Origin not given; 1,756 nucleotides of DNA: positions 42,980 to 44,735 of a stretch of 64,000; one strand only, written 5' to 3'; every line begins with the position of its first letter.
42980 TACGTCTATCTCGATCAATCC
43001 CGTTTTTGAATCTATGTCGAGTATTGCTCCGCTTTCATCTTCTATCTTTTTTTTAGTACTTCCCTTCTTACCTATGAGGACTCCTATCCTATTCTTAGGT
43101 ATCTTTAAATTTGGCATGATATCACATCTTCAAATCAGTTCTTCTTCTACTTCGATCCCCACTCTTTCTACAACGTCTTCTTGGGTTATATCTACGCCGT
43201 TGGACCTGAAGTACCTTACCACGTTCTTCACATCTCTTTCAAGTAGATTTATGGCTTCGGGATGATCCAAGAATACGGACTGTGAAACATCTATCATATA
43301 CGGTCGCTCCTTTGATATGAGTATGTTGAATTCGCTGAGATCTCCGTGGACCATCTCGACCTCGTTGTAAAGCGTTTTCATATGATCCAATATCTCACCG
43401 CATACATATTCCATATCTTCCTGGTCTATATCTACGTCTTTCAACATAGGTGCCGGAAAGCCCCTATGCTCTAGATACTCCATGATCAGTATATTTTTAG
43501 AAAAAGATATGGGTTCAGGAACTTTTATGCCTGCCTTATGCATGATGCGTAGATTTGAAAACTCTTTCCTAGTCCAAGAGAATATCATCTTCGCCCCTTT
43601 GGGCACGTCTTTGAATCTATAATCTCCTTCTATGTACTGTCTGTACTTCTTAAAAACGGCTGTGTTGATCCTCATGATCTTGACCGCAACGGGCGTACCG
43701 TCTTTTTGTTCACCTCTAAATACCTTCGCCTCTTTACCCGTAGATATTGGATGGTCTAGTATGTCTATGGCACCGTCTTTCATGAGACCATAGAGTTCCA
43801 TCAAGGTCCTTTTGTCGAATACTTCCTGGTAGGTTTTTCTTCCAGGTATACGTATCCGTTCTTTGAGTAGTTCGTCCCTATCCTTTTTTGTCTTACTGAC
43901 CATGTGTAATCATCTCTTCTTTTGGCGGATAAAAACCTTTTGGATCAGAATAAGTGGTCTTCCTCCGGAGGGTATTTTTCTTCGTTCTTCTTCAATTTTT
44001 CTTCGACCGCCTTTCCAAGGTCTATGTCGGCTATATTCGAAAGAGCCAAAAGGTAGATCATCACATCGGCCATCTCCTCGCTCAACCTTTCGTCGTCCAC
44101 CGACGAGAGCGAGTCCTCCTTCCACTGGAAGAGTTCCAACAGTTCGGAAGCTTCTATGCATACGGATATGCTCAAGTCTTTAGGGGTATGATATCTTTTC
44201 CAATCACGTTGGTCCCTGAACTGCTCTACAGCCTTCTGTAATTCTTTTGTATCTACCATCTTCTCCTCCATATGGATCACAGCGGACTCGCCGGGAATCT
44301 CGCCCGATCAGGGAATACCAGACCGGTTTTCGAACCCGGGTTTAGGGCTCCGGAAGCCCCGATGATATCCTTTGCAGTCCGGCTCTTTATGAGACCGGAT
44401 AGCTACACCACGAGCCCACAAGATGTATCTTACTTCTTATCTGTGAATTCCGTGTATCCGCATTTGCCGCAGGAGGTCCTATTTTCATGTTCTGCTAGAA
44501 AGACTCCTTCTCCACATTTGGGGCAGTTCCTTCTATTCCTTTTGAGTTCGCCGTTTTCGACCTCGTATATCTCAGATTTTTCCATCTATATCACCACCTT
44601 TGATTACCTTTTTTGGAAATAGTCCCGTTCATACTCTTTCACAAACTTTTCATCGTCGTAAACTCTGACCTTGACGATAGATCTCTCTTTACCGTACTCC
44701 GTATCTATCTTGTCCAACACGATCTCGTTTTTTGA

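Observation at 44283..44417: GC-rich ~135-nt RNA island that folds as a tRNA-Arg(CCG) split by two non-canonical introns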

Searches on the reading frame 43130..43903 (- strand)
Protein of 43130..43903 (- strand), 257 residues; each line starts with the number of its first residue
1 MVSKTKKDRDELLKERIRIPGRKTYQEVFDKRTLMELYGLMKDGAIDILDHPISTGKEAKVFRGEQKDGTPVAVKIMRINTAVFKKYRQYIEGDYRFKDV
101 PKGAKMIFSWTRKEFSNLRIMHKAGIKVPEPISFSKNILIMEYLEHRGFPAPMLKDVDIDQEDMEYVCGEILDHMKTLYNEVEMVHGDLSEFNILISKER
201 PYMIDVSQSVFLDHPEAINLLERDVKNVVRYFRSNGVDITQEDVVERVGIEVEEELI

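Call 8: find_encoding_contigs(protein=window:43130-43903:-, flank=6000, max_places=10)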
Protein window:43130-43903:- (257 aa): 12 contigs read that carry it; 9 places shown.
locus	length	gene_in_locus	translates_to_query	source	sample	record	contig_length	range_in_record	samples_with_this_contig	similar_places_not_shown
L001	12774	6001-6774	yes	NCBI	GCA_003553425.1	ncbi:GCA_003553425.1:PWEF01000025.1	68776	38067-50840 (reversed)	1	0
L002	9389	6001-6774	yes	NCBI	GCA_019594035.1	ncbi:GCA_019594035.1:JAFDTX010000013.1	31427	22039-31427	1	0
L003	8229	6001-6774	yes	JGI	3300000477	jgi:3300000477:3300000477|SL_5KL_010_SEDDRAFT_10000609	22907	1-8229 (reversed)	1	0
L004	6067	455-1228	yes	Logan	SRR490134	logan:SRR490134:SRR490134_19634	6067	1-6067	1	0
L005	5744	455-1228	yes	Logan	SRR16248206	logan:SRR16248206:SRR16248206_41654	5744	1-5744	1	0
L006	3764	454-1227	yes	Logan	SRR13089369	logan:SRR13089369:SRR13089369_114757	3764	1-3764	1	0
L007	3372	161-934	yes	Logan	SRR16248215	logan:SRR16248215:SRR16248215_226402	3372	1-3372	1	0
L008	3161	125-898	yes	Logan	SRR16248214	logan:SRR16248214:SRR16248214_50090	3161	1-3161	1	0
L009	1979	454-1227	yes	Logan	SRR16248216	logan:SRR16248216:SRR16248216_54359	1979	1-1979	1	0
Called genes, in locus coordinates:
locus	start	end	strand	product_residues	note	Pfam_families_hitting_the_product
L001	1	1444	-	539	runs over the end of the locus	PF00501:AMP-binding, PF13193:AMP-binding_C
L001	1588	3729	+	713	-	PF03030:H_PPase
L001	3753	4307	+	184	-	PF03876:SHS2_Rpb7-N (weak), PF00575:S1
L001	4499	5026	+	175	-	PF04019:DUF359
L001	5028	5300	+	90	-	PF01282:Ribosomal_S24e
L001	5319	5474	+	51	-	PF01599:Ribosomal_S27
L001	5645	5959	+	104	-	PF03819:MazG (weak), PF12643:MazG-like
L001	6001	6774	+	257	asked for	PF03109:ABC1 (faint), PF01163:RIO1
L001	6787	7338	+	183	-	PF00013:KH_1, PF21800:KH_KRR1_2nd, PF22891:KH_PNO1_2nd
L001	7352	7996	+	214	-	PF01174:SNO, PF00117:GATase (weak), PF03575:Peptidase_S51 (weak), PF07685:GATase_3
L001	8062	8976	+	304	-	PF01680:SOR_SNZ, PF05690:ThiG (weak)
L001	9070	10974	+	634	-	PF02518:HATPase_c, PF13589:HATPase_c_3, PF09239:Topo-VIb_trans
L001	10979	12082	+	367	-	PF04406:TP6A_N, PF20768:Topo_VI_alpha, PF21180:TOP6A-Spo11_Toprim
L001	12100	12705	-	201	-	PF19769:CPxCG_zf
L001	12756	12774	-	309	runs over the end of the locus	PF01694:Rhomboid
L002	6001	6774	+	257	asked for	PF03109:ABC1 (faint), PF01163:RIO1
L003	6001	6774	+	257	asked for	PF03109:ABC1 (faint), PF01163:RIO1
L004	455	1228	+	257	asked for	PF03109:ABC1 (faint), PF01163:RIO1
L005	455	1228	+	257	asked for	PF03109:ABC1 (faint), PF01163:RIO1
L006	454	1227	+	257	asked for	PF03109:ABC1 (faint), PF01163:RIO1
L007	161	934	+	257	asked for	PF03109:ABC1 (faint), PF01163:RIO1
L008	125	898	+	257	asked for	PF03109:ABC1 (faint), PF01163:RIO1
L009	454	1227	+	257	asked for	PF03109:ABC1 (faint), PF01163:RIO1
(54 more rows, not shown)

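Call 12: find_homologous_proteins(query=window:43130-43903:-, max_evalue=1e-20)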
Query window:43130-43903:- (257 aa): 875 proteins with E <= 1e-20 among 3995 candidates; the best 120 are listed.
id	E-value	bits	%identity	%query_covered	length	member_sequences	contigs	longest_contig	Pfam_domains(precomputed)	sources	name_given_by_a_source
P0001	1.0e-165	567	100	100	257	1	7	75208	PF03109.23,PF01163.29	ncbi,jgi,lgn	-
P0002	3.9e-141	486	85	99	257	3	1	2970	PF00069.32,PF03109.23,PF01163.29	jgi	-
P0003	1.7e-134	465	82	96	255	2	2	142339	PF00069.32,PF03109.23,PF01163.29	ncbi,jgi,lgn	-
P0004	2.0e-131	455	79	96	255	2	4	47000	PF00069.32,PF03109.23,PF01163.29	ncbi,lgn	ncbi:MAG: serine protein kinase RIO [Candidatus Natronoplasma sp.]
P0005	2.3e-130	451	80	98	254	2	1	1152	PF00069.32,PF03109.23,PF01163.29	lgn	-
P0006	3.5e-125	434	77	95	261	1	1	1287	PF00069.32,PF01163.29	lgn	-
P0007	2.7e-124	431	76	96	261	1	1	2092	PF00069.32,PF03109.23,PF01163.29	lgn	-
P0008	1.8e-123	429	76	95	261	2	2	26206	PF01163.29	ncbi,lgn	-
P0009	3.3e-121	421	75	98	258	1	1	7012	PF03109.23,PF01163.29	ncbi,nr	ncbi:MAG: serine protein kinase RIO [Candidatus Thermoplasmatota archaeon]|nr:serine protein kinase 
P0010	2.0e-114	399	70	95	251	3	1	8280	PF03109.23,PF01163.29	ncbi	-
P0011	3.5e-113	395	69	95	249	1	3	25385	PF00069.32,PF01163.29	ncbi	-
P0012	8.8e-112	390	68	96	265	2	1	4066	PF00069.32,PF03109.23,PF01163.29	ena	-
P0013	1.2e-111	390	68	96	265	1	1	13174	PF00069.32,PF03109.23,PF01163.29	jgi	-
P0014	1.9e-111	389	69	96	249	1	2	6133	PF03109.23,PF01163.29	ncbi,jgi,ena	-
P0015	5.4e-111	388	69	95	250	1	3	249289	PF03109.23,PF01163.29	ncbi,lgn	-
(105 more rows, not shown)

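Call 15: find_related_loci(query=A1, collection=genome_contigs, flank=4000)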
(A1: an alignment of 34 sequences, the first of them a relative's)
Query A1 (257 aa) in genome_contigs; peptide patterns used: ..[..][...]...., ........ (x = any residue, [..] = any of these).
599 stretches matched a pattern (row limit reached: there are more); 39 encode a relative of the query (tblastn E <= 1e-3); 39 distinct loci.
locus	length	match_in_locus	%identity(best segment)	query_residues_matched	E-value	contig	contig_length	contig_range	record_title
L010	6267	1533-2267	82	1-245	9e-136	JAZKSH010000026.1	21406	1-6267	MAG: Thermoplasmatota archaeon isolate NA-30cm_bin.11 NODE_255_length_21406_cov_9.182380, whole genome shotgun sequence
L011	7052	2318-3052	70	7-251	5e-120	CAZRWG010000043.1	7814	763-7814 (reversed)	MAG TPA_asm: uncultured Thermoplasmata archaeon isolate binchicken_co32_421 genome assembly, contig: NODE_16628_length_7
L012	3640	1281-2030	68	2-251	3e-120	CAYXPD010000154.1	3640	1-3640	MAG TPA_asm: uncultured Thermoplasmata archaeon isolate binchicken_co32_414 genome assembly, contig: NODE_48076_length_3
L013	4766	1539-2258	69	12-251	6e-116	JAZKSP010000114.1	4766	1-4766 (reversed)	MAG: Thermoplasmatota archaeon isolate NA-30cm_bin.7 NODE_2252_length_4766_cov_17.141159, whole genome shotgun sequence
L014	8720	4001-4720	70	12-251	2e-113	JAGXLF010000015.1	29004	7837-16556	MAG: Thermoplasmatota archaeon isolate GSL_GSL3510_9 NODE_161_length_29004_cov_14.573, whole genome shotgun sequence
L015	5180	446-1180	67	7-251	1e-112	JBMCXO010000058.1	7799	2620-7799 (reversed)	MAG: Candidatus Natronoplasma sp. isolate D5M12_42 NODE_4689_length_7799_cov_11.104468, whole genome shotgun sequence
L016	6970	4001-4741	61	2-248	6e-102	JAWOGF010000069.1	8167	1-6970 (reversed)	MAG: Candidatus Saliniplasma sp. isolate BLK6-3.bin.216 k191_1308813, whole genome shotgun sequence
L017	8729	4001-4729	55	9-250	7e-87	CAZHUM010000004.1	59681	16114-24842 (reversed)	MAG TPA_asm: uncultured Thermoplasmata archaeon isolate SRP141376_co2_322 genome assembly, contig: NODE_1304_length_5968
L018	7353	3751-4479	55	9-250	9e-86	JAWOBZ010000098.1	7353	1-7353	MAG: Thermoplasmata archaeon isolate BLK3-3.bin.4 k191_266922, whole genome shotgun sequence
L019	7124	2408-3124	53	10-248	1e-81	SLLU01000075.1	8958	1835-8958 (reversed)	MAG: Candidatus Halarchaeoplasma halalkaliphilum isolate CSSed165cm_322 CSSed16-5cm-32055, whole genome shotgun sequence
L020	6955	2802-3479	47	22-248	5e-69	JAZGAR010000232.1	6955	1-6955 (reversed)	MAG: Thermoplasmata archaeon isolate SCS1bin.31 SCS1bin.31_240, whole genome shotgun sequence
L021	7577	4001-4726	45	3-256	2e-68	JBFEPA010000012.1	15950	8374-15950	MAG: Thermoplasmata archaeon isolate Mix_mud04.2021.02.60 k141_314914_length_15950_cov_11.5542, whole genome shotgun seq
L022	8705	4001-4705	47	4-239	9e-65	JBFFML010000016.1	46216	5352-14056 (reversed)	MAG: Thermoplasmata archaeon isolate Mix_mud18.2022.04.47 k141_2117321_length_46216_cov_21.2816, whole genome shotgun se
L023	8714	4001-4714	45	4-242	3e-64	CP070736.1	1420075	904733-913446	MAG: Methanobacteriota archaeon isolate bin4 chromosome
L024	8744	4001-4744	47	11-253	8e-64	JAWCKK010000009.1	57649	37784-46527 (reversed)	MAG: Thermoplasmata archaeon isolate JZ-2_201705_bins_135 JZ-2_201705_bins_135_scaffold_9, whole genome shotgun sequence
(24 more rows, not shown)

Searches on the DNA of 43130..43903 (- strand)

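Call 53: build_rna_model(alignment_id=A3, structure=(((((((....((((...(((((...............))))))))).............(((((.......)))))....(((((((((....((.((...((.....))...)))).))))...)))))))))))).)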
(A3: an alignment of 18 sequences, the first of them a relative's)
Model R1 built from alignment A3 (18 sequences, 139 columns); structure: as given.
model positions 135; base pairs 36; branch points 2; effective number of sequences 1.03; information 0.591 bits per position. Calibrated on 0.2 Mb of random sequence (short: E-values are rough).
structure used (alignment columns):
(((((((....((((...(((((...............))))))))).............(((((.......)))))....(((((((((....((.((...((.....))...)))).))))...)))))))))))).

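Call 54: search_with_rna_model(model_id=R1, source=window, max_evalue=10, show_alignments=1)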
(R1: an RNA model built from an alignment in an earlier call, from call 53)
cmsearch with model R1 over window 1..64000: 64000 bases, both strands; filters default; matches with E-value up to 10: 3.
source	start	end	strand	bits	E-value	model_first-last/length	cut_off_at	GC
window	44283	44417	-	144.7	3.4e-34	1-135/135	no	0.59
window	207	279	-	36.2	3.3e-07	1-135/135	no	0.6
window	22714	22787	-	34.8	7.2e-07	1-135/135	no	0.54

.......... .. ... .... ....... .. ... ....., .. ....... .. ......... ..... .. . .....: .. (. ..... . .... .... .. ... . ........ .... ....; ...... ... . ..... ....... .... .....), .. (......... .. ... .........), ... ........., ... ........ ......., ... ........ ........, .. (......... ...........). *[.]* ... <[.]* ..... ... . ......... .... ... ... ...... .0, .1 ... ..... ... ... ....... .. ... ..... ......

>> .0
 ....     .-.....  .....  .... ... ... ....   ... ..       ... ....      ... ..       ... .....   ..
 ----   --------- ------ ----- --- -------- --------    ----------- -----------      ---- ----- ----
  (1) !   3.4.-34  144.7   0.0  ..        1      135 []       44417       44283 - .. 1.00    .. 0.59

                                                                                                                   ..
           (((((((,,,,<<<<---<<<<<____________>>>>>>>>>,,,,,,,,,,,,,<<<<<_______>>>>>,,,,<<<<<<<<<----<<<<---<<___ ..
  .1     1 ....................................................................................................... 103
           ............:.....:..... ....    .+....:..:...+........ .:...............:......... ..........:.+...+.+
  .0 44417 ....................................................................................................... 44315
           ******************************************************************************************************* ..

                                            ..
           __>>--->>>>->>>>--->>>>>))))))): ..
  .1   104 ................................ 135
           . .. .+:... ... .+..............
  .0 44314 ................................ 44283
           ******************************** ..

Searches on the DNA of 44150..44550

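Call 5: search_rna_families(source=window, start=44150, end=44550, threshold=evalue, max_evalue=10, show_alignments=5)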
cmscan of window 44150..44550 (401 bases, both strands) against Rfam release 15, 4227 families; matches with E-value up to 10: 3.
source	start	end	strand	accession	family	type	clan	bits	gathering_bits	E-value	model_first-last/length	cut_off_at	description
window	44343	44418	-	RF02727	sno_ZL116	Gene; snRNA; snoRNA; CD-box;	-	17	82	0.63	1-72/72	no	Small nucleolar RNA ZL116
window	44372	44407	+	RF03462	mir-4677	Gene; miRNA;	-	15.6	80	2.5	1-59/59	no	mir-4677 microRNA precursor family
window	44404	44521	-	RF00195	RsmY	Gene; sRNA;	CL00106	12.5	57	0.93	1-121/121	no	RsmY RNA family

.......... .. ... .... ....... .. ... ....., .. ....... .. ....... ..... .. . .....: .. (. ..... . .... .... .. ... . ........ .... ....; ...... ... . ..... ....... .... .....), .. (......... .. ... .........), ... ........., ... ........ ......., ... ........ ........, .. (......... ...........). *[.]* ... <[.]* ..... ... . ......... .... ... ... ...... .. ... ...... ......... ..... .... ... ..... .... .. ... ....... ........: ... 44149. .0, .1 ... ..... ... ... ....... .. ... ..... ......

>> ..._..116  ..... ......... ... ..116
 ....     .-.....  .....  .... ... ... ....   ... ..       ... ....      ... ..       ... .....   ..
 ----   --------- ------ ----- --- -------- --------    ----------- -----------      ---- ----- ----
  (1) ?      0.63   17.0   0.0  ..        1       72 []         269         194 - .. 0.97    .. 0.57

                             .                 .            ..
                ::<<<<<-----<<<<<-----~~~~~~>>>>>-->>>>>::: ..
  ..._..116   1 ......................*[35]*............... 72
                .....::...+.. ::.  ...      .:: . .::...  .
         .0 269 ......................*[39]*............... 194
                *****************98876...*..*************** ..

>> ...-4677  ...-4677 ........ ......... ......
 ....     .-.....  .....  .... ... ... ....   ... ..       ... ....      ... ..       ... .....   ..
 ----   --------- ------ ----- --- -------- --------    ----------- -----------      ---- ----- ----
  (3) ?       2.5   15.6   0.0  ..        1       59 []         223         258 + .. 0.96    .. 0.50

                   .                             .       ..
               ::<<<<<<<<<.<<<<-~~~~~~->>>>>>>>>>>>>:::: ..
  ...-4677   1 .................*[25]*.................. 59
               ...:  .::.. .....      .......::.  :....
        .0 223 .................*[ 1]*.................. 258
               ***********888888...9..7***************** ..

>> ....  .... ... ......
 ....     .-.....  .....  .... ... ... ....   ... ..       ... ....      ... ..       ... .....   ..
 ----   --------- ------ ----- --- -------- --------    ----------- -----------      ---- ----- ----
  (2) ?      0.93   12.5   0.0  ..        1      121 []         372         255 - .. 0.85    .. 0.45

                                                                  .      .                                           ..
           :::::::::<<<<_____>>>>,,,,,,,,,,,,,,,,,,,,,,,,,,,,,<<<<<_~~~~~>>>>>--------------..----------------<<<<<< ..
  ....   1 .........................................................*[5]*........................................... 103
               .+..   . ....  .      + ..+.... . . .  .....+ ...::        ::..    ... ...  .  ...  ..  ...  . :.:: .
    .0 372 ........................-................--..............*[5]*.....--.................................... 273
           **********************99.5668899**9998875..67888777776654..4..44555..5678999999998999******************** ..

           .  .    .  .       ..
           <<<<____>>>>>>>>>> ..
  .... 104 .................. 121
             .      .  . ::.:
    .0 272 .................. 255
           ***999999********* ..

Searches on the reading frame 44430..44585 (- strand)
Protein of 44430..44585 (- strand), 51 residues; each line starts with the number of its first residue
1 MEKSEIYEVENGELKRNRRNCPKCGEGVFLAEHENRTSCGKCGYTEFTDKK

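Call 20: find_encoding_contigs(protein=window:44430-44585:-, flank=1500, max_places=10)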
Protein window:44430-44585:- (51 aa): 7 contigs read that carry it; 3 places shown.
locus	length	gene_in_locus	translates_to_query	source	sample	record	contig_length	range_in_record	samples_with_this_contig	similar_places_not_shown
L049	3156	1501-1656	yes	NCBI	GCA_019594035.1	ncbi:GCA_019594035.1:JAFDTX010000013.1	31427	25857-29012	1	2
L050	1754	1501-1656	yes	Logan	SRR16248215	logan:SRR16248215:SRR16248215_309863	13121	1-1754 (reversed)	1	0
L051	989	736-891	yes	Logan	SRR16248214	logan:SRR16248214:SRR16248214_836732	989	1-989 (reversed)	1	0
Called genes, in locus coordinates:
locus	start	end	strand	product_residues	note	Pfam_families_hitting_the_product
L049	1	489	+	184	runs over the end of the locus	PF03876:SHS2_Rpb7-N (weak), PF00575:S1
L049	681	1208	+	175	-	PF04019:DUF359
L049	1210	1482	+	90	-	PF01282:Ribosomal_S24e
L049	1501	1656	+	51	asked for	PF01599:Ribosomal_S27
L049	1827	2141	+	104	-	PF03819:MazG (weak), PF12643:MazG-like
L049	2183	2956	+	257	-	PF03109:ABC1 (faint), PF01163:RIO1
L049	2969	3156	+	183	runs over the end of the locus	PF00013:KH_1, PF21800:KH_KRR1_2nd, PF22891:KH_PNO1_2nd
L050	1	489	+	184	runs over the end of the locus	PF03876:SHS2_Rpb7-N (weak), PF00575:S1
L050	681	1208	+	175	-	PF04019:DUF359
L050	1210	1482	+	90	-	PF01282:Ribosomal_S24e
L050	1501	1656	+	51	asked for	PF01599:Ribosomal_S27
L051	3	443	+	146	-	?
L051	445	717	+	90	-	PF01282:Ribosomal_S24e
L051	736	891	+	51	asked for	PF01599:Ribosomal_S27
